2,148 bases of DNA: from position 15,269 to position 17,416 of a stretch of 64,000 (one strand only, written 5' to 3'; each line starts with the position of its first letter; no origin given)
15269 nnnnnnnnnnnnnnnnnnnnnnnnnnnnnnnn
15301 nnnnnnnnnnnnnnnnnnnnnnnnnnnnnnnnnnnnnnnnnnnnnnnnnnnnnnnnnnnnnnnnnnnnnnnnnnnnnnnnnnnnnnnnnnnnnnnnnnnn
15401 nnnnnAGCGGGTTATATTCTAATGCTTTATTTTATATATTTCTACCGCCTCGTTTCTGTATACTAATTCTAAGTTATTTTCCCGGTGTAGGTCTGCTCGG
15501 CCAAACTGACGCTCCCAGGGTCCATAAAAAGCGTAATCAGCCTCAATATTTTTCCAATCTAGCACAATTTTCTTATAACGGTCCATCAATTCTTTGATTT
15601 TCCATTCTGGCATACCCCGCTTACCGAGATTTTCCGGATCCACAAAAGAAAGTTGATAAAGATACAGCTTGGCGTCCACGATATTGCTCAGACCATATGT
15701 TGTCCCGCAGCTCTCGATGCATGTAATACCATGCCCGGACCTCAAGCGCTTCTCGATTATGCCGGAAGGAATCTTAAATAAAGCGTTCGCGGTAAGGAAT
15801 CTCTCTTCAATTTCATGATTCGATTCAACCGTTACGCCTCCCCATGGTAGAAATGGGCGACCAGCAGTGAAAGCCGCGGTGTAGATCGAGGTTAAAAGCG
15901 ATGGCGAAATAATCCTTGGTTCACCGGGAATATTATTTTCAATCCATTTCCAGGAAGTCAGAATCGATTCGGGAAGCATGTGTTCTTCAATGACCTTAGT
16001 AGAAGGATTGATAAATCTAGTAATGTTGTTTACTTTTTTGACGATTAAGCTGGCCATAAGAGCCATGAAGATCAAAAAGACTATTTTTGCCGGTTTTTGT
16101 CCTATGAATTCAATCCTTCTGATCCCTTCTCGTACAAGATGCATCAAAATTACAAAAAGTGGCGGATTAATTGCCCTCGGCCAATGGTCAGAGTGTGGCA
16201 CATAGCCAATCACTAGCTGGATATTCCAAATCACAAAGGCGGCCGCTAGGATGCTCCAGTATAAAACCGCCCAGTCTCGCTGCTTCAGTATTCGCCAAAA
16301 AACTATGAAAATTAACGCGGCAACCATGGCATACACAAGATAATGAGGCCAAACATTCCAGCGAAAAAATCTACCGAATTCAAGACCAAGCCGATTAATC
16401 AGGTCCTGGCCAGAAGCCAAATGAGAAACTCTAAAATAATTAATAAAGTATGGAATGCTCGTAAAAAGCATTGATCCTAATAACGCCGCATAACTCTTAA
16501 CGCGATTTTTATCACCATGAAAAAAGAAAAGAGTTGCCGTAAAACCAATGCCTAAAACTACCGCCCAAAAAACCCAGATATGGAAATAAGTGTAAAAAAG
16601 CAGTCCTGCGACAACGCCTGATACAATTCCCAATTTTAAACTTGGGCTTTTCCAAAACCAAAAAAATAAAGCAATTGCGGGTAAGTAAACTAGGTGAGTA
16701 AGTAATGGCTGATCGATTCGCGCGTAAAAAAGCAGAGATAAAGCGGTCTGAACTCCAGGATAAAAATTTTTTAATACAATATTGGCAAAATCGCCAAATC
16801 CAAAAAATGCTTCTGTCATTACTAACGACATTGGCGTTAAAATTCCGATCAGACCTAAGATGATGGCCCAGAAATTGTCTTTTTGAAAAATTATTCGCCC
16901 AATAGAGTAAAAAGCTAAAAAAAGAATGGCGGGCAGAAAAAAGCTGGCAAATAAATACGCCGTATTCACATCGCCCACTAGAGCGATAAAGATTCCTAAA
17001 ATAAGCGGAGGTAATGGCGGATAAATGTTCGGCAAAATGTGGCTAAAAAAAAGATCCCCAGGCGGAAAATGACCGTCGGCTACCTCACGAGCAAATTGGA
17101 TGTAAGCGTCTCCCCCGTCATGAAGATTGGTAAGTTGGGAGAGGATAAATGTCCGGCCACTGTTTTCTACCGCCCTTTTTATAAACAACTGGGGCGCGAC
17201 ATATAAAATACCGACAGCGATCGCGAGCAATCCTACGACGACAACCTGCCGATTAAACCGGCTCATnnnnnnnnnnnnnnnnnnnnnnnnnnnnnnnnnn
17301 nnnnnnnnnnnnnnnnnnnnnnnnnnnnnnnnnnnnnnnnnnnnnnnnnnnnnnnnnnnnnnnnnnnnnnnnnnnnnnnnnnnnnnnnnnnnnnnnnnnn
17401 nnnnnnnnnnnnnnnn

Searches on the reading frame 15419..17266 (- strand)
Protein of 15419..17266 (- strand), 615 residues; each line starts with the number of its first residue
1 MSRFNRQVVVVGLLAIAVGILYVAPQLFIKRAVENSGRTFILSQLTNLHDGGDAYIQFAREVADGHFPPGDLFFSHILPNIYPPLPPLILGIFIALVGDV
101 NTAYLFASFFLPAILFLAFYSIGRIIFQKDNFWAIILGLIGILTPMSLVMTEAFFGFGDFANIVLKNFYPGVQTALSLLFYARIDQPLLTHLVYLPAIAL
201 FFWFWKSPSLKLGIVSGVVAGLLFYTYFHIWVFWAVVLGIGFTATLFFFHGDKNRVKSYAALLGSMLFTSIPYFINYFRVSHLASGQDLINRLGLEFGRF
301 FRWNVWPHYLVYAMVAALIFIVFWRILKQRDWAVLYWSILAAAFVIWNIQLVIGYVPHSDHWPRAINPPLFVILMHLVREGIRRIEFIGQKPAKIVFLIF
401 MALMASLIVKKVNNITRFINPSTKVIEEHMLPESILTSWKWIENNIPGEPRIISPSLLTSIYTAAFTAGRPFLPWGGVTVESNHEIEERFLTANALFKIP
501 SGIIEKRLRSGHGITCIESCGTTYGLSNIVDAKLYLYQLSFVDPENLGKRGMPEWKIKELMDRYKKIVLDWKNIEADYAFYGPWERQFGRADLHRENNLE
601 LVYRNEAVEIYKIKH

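Call 7: search_protein_families(library=pfam, proteins=[window:15419-17266:-], max_evalue=0.001)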
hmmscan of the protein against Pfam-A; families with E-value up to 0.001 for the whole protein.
window:15419-17266:- (615 aa): 0 families

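Call 57: search_protein_families(library=pfam, alignment_id=A3, max_evalue=0.00001)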
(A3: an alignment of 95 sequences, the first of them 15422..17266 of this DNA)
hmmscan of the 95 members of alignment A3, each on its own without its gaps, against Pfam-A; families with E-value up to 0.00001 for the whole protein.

A. member 1, window:15422-17266:- (615 aa): 0 families

B. families by the number of members that match (of 95 scanned): 55 families (the first 25 are shown)
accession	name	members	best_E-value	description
PF04464.20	Glyphos_transf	12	5.3e-13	CDP-Glycerol:Poly(glycerophosphate) glycerophosphotransferase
PF02348.25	CTP_transf_3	9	1.3e-22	Cytidylyltransferase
PF13561.12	adh_short_C2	8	1.3e-45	Enoyl-(Acyl carrier protein) reductase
PF00106.31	adh_short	8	1.6e-39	short chain dehydrogenase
PF03102.20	NeuB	7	3e-89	NeuB family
PF01370.27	Epimerase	7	4.8e-61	NAD dependent epimerase/dehydratase family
PF22725.1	GFO_IDH_MocA_C3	7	1.7e-23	GFO/IDH/MocA C-terminal domain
PF02894.22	GFO_IDH_MocA_C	7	3.1e-19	Oxidoreductase family, C-terminal alpha/beta domain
PF01408.29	GFO_IDH_MocA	7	2.6e-18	Oxidoreductase family, NAD-binding Rossmann fold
PF13489.12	Methyltransf_23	7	3.2e-16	Methyltransferase domain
PF08241.18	Methyltransf_11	7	5e-16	Methyltransferase domain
PF13649.12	Methyltransf_25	6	4.8e-12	Methyltransferase domain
PF08282.18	Hydrolase_3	5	5.7e-14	haloacid dehalogenase-like hydrolase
PF09586.16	YfhO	5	3.5e-12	Bacterial membrane protein YfhO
PF13847.12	Methyltransf_31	5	4.3e-09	Methyltransferase domain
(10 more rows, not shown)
